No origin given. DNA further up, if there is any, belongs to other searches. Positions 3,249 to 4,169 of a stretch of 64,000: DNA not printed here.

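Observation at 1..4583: Left-edge accessory block: split helicase-nuclease, micro-ORF, Cys-rich unknown protein and DEDD exonuclease (candidate undescribed nucleic-acid-targeting or defence module)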

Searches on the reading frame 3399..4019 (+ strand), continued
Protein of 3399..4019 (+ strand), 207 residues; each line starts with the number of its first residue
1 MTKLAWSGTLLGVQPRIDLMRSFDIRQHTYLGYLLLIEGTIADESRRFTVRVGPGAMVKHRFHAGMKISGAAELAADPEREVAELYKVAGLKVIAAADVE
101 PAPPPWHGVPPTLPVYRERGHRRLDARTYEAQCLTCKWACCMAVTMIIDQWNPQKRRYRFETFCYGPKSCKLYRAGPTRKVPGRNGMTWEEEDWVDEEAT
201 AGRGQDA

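Call 54: search_protein_representatives(alignment_id=A1)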
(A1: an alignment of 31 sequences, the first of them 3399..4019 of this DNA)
Query: 31 sequences, 209 profile positions. Proteins with E-value up to 0.001 (for the whole library): 1163; up to 1e-10: 751; up to 1e-30: 193. The best 150 are listed.
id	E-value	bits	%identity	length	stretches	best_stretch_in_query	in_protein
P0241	4.9e-104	362.6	-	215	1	2-209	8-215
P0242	7.9e-97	339.1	-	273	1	3-209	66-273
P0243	4.1e-87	307.4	-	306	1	3-209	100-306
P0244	6.0e-86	303.6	-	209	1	2-209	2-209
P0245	6.2e-82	290.4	-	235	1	20-196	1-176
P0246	4.3e-81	287.7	-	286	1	7-209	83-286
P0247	3.8e-78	278.1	-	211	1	55-209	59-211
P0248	9.3e-77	273.5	-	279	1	4-188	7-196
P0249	8.7e-75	267.1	-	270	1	26-209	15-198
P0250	2.8e-73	262.1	-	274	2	47-209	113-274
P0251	3.3e-72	258.6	-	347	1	4-209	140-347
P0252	1.6e-71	256.4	-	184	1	41-193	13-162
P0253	3.2e-71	255.4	-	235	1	53-207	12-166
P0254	2.8e-70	252.3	-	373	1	3-194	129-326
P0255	7.2e-70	251.0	-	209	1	1-164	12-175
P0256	1.9e-68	246.3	-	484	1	3-209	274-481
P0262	5.9e-64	231.7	-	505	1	3-206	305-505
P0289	1.6e-52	194.3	-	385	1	3-176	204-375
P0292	4.7e-52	192.8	-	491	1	2-176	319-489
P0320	6.0e-44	166.4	-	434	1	4-176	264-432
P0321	9.0e-44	165.8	-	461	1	3-175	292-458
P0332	2.6e-42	161.0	-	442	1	3-176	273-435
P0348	4.8e-39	150.3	-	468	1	3-175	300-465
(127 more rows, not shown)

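Call 55: search_protein_families(library=pfam, proteins=[P0256, P0262, P0292, P0320, P0321, P0332, P0348, P0289, P0251, P0254], max_evalue=0.001)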
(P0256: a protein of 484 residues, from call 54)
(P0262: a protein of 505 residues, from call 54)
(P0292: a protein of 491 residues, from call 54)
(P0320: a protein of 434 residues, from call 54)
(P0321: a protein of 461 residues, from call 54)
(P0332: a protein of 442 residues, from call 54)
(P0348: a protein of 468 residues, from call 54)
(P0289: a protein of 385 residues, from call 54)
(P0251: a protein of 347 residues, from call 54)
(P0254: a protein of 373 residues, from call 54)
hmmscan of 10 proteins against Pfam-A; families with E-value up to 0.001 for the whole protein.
P0256 (484 aa): 10 families
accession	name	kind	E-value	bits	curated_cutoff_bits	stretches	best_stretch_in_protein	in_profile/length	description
PF14559.12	TPR_19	-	1.9e-13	51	25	2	140-203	4-67/68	Tetratricopeptide repeat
PF13432.12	TPR_16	-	5.4e-09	36.8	32.7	0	30-90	2-62/65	Tetratricopeptide repeat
PF13428.12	TPR_14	-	9.6e-08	32.4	23.5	1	162-203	2-43/44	Tetratricopeptide repeat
PF23914.1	TPR_CcmH_CycH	-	1.6e-06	28.5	42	0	47-109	38-100/158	Cytochrome c-type biogenesis protein H TPR domain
PF24575.1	TPR_Slam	-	1.4e-05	25.9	35.2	0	166-209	52-95/104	Surface lipoprotein assembly modifier, N-terminal TPR repeats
PF07719.23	TPR_2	-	2.7e-05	24.4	27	0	162-187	2-27/34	Tetratricopeptide repeat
PF13181.12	TPR_8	-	0.00034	21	25.7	0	162-193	2-33/34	Tetratricopeptide repeat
PF09613.16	HrpB1_HrpK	-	0.00049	20.2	29.3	0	168-240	52-121/126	Bacterial type III secretion protein (HrpB1_HrpK)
PF12895.13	ANAPC3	-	0.0005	20.7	27.2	0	54-118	18-81/82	Anaphase-promoting complex, cyclosome, subunit 3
PF13424.12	TPR_12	-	0.00056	20.5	30.1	0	134-186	10-70/77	Tetratricopeptide repeat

P0262 (505 aa): 1 family
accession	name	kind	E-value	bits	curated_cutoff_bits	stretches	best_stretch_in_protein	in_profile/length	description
PF06252.17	GemA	-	2.7e-06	28.7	27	1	239-309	1-68/119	Bacteriophage Mu, GemA protein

P0292 (491 aa): 0 families

P0320 (434 aa): 0 families

P0321 (461 aa): 0 families

P0332 (442 aa): 0 families

P0348 (468 aa): 0 families

P0289 (385 aa): 0 families

P0251 (347 aa): 0 families

P0254 (373 aa): 0 families

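Call 58: fold_search(model_id=the predicted structure, library=pdb)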
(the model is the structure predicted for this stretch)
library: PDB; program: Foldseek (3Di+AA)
matches with E <= 10: 546; with E <= 0.001: 0
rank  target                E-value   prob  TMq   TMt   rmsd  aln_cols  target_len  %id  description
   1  9e71_BN               3.1e-02  0.91  0.24  0.32   6.5        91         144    6  Cryo-EM structure of the Pyrobaculum calidifontis 70S ribosome (released 2024-11-20)
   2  1txy_B                4.1e-02  0.84  0.21  0.45  12.6       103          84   11  E. coli PriB (released 2004-11-16)
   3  4o2d_B                4.3e-02  0.89  0.25  0.12   7.0       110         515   14  Crystal structure of aspartyl-tRNA synthetase from Mycobacterium smegmatis with bound aspartic acid (released 2014-01-22)
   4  4o2d_A                4.8e-02  0.87  0.25  0.11   7.0       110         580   14  Crystal structure of aspartyl-tRNA synthetase from Mycobacterium smegmatis with bound aspartic acid (released 2014-01-22)
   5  9fhl_N                5.1e-02  0.84  0.24  0.31   6.6        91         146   10  High-resolution cryo-EM structure of Saccharolobus solfataricus 30S ribosomal subunit bound to mRNA and initiator tRNA (released 2025-01-15)
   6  6ybw_E                5.7e-02  0.94  0.27  0.37   7.0        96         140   10  Structure of a human 48S translational initiation complex - 40S body (released 2020-09-16)
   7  7yny_C                6.1e-02  0.92  0.24  0.16   6.3       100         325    9  Crystal structure of baculovirus LEF-3 from Helicoverpa armigera nucleopolyhedrovirus (released 2023-01-25)
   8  4rmf                  6.1e-02  0.82  0.25  0.11   7.9       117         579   14  Biochemical and structural characterization of mycobacterial aspartyl-tRNA synthetase AspS, a promising TB drug target (released 2014-11-19)
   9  8a98_SP               6.4e-02  0.87  0.26  0.35   5.6        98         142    9  CRYO-EM STRUCTURE OF LEISHMANIA MAJOR 80S RIBOSOME : snoRNA MUTANT (released 2023-10-11)
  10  3klw_B                6.8e-02  0.94  0.28  0.57   6.7        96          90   16  Crystal structure of primosomal replication protein n from Bordetella pertussis. northeast structural genomics consort (released 2009-11-24)
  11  8g5z_SX               7.6e-02  0.75  0.24  0.32   7.4        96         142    9  mRNA decoding in human is kinetically and structurally distinct from bacteria (GA state) (released 2023-04-19)
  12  3k80_C                8.1e-02  0.91  0.28  0.52   6.6       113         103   12  Structure of essential protein from Trypanosoma brucei (released 2010-11-17)
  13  3klw_A                8.5e-02  0.87  0.28  0.52   6.8       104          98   19  Crystal structure of primosomal replication protein n from Bordetella pertussis. northeast structural genomics consort (released 2009-11-24)
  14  9bh5_AX               8.5e-02  0.80  0.25  0.33   7.2        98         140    7  High-resolution C. elegans 80S ribosome structure - class 1 (released 2024-09-04)
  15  1ue5_B                8.5e-02  0.75  0.26  0.44   8.3       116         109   16  Crystal structure of the single-stranded dna-binding protein from mycobacterium tuberculosis (released 2004-02-10)
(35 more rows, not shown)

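Call 70: find_related_loci(query=A1, collection=viral_contigs, flank=8000)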
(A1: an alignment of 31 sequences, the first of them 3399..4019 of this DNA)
Query A1 (207 aa) in viral_contigs; peptide patterns used: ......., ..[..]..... (x = any residue, [..] = any of these).
50 stretches matched a pattern; 8 encode a relative of the query (tblastn E <= 1e-3); 8 distinct loci.
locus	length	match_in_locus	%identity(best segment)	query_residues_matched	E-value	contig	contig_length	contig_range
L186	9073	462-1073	63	3-206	3e-84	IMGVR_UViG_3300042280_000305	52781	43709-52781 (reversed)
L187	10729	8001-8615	60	3-206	3e-84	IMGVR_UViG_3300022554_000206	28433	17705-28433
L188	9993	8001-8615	63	3-206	4e-77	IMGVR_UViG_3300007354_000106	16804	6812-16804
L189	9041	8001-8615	62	3-206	7e-77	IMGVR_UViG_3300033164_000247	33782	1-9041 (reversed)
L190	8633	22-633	60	3-206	5e-74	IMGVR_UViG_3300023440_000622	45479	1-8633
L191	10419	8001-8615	62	3-206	7e-77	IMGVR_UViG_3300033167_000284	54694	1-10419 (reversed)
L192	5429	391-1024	56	1-200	8e-51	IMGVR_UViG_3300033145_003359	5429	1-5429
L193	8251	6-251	71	126-206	2e-36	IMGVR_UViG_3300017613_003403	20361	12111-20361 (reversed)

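Call 71: search_protein_families(library=padloc, alignment_id=A2, max_evalue=1e-10)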
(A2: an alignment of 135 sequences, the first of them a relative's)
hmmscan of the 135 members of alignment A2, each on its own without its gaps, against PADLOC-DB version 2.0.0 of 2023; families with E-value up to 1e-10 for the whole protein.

A. member 1, L011:6035-7933:+ (633 aa): 0 families

B. families by the number of members that match (of 135 scanned): 255 families (the first 25 are shown)
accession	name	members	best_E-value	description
PDLC02304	AbiEii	5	4.7e-32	AbiEii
PDLC02294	AbiEii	4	6.9e-105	AbiEii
PDLC02305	AbiEii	4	6.1e-23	AbiEii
PDLC02323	AbiEii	4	8.3e-21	AbiEii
PDLC02317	AbiEii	4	6e-16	AbiEii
PDLC02303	AbiEii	4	2.3e-15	AbiEii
PDLC02290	AbiEii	4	3.3e-13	AbiEii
PDLC02318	AbiEii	3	6.5e-63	AbiEii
PDLC05053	PDC-S62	3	7.3e-15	-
PDLC02307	AbiEii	3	1.1e-12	AbiEii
PDLC00979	Cmr3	2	3.7e-71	Cmr3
PDLC01478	Cmr3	2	3.3e-65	"CAS-III-B,CAS-III-C; effector_G5"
PDLC02291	AbiEii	2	8e-44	AbiEii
PDLC01471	Cmr5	2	2.7e-34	CAS-III-C; effector_SS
PDLC00984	Cmr5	2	6.5e-33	Cmr5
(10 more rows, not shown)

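Call 72: search_protein_families(library=padloc, alignment_id=A3, max_evalue=1e-10)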
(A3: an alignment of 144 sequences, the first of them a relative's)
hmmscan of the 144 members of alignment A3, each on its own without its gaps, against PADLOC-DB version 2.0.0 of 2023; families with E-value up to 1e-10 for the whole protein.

A. member 1, L010:1160-1444:- (95 aa): 0 families

B. families by the number of members that match (of 144 scanned): 170 families (the first 25 are shown)
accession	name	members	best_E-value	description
PDLC03963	SoFic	5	8.5e-113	-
PDLC04966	PDC-S24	4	8.5e-21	-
PDLC04836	PDC-S04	4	1.8e-20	-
PDLC04840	PDC-S04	4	2.1e-19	-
PDLC04837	PDC-S04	4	4.7e-19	-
PDLC04965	PDC-S23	2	1.6e-138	-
PDLC04964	PDC-S23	2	5.5e-125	-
PDLC04963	PDC-S23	2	8.1e-124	-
PDLC04854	PDC-S05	2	6.3e-79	-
PDLC04848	PDC-S05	2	5.2e-69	-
PDLC04872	PDC-S05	2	6.8e-59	-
PDLC04876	PDC-S05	2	5.1e-55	-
PDLC04853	PDC-S05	2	3.4e-53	-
PDLC04879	PDC-S05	2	3.5e-53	-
PDLC04852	PDC-S05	2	3.7e-53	-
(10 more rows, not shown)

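Call 81: search_protein_families(library=pfam, alignment_id=A1, max_evalue=1)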
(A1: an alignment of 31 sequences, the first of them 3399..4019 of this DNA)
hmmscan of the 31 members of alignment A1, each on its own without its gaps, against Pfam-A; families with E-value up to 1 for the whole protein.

A. member 1, window:3399-4019:+ (207 aa): 0 families

B. families by the number of members that match (of 31 scanned): 7 families
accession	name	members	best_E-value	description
PF16851.10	Stomagen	1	0.065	Stomagen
PF18865.6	AbiJ_NTD5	1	0.093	AbiJ N-terminal domain 5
PF20458.3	DUF6711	1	0.19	Family of unknown function (DUF6711)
PF25825.1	SAPC2_N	1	0.23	SAPC2 EF-hand like N-terminal domain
PF16494.10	Na_Ca_ex_C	1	0.24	C-terminal extension of sodium/calcium exchanger domain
PF04376.19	ATE_N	1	0.26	Arginine-tRNA-protein transferase, N terminus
PF07886.16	BA14K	1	0.46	BA14K-like protein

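Call 83: fold_search(model_id=the predicted structure, library=viral)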
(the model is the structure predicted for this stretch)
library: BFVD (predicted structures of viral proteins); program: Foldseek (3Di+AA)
matches with E <= 10: 339; with E <= 0.001: 0
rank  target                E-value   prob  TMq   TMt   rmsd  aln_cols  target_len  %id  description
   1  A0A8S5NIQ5            1.4e-02  0.63  0.22  0.26  17.1       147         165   15  Single stranded DNA binding protein [Siphoviridae sp. ctsMn4]
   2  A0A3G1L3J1            2.9e-02  0.98  0.27  0.31   6.7       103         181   14  Uncharacterized protein [Synechococcus phage S-CBWM1]
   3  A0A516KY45            4.5e-02  0.87  0.28  0.34   7.7       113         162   12  (no name in the UniProt tables at hand)
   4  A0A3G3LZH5            4.8e-02  0.95  0.24  0.27   6.7       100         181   11  SsDNA binding protein [Brevibacterium phage Cantare]
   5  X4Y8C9                5.0e-02  0.98  0.31  0.51   3.8       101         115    9  Uncharacterized protein [Lactococcus phage P162]
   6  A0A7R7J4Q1            6.7e-02  0.77  0.25  0.29   8.6       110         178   12  (no name in the UniProt tables at hand)
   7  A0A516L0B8            7.5e-02  0.66  0.25  0.38   8.4       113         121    8  (no name in the UniProt tables at hand)
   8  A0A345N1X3            7.9e-02  0.82  0.28  0.50   5.4       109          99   11  (no name in the UniProt tables at hand)
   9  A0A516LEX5            9.9e-02  0.89  0.30  0.44   7.7       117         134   19  (no name in the UniProt tables at hand)
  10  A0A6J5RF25            9.9e-02  0.25  0.26  0.26  13.4       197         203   10  Uncharacterized protein [uncultured Caudovirales phage]
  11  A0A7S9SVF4            1.2e-01  0.47  0.19  0.30   6.1        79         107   14  (no name in the UniProt tables at hand)
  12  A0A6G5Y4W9            1.2e-01  0.33  0.21  0.17   8.9       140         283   10  (no name in the UniProt tables at hand)
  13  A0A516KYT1            1.3e-01  0.57  0.25  0.40   7.7       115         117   10  (no name in the UniProt tables at hand)
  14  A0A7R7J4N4            1.5e-01  0.80  0.25  0.21   6.1        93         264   10  (no name in the UniProt tables at hand)
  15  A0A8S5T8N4            1.6e-01  0.93  0.32  0.61   4.9       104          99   13  DUF3127 domain-containing protein [Siphoviridae sp. ctmwf23]
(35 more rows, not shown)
